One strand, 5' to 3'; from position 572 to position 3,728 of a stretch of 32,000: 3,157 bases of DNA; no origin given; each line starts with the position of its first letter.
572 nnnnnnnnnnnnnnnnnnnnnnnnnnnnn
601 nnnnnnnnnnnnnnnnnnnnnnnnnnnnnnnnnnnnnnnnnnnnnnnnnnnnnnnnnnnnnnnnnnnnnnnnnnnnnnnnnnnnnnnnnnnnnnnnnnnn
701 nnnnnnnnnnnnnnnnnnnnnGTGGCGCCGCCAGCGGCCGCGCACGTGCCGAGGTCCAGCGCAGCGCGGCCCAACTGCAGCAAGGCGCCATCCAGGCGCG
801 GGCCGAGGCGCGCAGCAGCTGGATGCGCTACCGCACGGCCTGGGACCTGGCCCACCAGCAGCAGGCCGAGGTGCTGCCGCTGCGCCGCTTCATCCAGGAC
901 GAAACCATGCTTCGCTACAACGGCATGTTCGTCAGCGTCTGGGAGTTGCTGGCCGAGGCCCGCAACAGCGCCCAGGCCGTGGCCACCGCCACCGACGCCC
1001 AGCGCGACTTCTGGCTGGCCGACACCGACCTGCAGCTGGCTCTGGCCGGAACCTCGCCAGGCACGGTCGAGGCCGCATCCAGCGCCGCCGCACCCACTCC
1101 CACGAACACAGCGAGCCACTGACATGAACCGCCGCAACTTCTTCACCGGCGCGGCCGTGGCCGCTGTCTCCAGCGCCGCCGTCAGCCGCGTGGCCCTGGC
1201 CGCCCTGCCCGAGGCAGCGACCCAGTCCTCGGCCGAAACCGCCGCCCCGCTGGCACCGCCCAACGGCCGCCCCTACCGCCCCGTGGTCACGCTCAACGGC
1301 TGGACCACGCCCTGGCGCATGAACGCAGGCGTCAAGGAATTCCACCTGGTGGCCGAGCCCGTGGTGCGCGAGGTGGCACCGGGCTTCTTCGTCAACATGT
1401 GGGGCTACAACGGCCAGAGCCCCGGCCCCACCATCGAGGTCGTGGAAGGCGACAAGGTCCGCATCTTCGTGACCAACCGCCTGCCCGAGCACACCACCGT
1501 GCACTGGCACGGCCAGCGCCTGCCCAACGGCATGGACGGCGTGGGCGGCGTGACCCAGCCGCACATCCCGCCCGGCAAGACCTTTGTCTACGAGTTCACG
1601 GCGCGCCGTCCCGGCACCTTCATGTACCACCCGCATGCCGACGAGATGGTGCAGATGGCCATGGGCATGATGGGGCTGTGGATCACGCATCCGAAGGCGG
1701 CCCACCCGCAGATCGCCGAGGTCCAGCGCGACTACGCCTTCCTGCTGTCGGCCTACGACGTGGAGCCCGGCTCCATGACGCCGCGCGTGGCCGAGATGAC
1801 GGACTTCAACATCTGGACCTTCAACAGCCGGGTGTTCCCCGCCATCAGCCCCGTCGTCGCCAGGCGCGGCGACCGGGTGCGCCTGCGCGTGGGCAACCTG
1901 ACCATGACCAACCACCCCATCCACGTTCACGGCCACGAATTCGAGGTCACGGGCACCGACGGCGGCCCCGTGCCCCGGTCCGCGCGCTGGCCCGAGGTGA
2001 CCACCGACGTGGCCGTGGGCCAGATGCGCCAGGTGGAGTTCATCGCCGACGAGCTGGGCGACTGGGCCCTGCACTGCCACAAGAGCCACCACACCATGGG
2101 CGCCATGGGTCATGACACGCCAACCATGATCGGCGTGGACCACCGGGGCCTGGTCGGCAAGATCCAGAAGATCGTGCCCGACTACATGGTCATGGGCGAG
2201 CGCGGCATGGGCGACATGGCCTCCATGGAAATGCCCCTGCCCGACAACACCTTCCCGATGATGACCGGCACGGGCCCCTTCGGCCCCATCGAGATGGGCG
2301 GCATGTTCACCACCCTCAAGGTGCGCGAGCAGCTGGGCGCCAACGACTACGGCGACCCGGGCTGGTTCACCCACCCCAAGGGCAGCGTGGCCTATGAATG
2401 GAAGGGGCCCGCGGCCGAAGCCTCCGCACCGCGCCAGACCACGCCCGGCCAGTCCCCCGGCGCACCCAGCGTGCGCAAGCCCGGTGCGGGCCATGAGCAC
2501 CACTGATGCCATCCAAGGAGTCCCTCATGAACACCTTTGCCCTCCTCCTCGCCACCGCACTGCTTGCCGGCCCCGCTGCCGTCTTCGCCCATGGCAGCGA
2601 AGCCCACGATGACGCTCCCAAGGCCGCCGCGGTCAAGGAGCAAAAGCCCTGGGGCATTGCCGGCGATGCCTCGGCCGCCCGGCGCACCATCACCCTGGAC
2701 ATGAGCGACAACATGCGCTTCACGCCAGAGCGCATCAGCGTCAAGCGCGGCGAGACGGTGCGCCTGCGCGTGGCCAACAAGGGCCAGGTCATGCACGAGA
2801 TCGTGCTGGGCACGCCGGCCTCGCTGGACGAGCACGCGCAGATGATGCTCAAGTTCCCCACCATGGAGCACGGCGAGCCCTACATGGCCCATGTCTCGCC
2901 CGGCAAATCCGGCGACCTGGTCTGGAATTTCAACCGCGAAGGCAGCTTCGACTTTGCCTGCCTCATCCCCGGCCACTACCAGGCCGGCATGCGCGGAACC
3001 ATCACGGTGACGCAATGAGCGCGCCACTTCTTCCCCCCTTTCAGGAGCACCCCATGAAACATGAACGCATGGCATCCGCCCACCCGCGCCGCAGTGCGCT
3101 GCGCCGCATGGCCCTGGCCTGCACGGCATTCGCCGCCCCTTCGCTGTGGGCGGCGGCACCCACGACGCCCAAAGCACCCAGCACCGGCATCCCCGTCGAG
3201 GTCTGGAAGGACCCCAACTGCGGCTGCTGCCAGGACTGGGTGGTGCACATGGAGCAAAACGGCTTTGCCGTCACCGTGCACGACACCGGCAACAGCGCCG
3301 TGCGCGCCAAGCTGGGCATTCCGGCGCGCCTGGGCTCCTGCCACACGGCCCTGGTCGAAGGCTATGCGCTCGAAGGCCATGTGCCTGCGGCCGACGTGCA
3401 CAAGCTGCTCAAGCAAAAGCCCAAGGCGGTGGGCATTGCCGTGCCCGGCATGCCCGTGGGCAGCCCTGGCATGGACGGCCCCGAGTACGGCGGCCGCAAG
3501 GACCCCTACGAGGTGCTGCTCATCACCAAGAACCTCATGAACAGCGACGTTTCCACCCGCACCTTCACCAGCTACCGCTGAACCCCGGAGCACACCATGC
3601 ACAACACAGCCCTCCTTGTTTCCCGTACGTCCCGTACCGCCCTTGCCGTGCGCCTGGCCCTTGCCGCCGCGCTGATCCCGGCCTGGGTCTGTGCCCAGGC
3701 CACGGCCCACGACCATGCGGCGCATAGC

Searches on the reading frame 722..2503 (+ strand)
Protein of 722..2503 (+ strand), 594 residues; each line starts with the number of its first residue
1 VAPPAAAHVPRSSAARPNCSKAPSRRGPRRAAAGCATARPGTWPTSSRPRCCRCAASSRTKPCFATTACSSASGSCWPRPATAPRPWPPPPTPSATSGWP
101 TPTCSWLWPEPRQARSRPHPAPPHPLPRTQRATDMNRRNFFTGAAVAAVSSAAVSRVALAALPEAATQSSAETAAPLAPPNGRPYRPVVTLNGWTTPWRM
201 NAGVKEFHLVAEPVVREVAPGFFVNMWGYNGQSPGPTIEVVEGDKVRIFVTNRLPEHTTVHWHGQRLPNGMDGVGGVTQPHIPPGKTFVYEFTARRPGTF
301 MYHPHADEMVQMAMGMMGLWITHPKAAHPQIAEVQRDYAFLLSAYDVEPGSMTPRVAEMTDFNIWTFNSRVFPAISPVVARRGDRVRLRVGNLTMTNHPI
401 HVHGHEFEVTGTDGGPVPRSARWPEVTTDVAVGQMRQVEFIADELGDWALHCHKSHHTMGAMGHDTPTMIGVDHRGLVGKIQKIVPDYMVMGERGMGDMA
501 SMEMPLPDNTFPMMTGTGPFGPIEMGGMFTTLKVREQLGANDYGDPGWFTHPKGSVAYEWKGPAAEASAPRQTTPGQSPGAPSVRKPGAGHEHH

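Call 68: search_protein_families(library=pfam, proteins=[window:722-2503:+], max_evalue=0.001)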
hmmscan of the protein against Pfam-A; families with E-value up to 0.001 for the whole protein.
window:722-2503:+ (594 aa): 3 families
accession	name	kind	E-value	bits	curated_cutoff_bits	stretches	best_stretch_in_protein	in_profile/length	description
PF07732.21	Cu-oxidase_3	-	1e-39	135.7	21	1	225-326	16-118/119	Multicopper oxidase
PF07731.20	Cu-oxidase_2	-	5.3e-28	97.9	20.4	2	354-463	7-128/137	Multicopper oxidase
PF00394.28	Cu-oxidase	-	0.00031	21.3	21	1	381-460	63-141/157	Multicopper oxidase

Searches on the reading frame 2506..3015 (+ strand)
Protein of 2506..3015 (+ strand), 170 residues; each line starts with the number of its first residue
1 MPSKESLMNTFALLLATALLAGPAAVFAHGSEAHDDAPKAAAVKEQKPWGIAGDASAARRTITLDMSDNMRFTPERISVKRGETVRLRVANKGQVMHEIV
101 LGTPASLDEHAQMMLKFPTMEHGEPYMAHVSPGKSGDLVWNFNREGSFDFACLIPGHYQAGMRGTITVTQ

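Call 68: search_protein_families(library=pfam, proteins=[window:2506-3015:+], max_evalue=0.001)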
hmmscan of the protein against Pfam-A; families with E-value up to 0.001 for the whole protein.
window:2506-3015:+ (170 aa): 2 families
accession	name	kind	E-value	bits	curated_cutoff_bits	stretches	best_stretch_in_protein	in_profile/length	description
PF00127.26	Copper-bind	-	6.9e-09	36.5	21.2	1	67-168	10-98/99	Copper binding proteins, plastocyanin/azurin family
PF13473.12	Cupredoxin_1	-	3e-08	34.1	27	1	54-153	15-93/104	Cupredoxin-like domain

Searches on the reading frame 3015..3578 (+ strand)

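Call 68: search_protein_families(library=pfam, proteins=[window:3015-3578:+], max_evalue=0.001)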
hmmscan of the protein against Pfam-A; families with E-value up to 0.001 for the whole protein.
window:3015-3578:+ (188 aa): 1 family
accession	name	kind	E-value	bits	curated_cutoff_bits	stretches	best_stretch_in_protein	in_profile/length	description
PF04214.18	DUF411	-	1.4e-26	92.4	27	1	106-153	1-48/48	Protein of unknown function, DUF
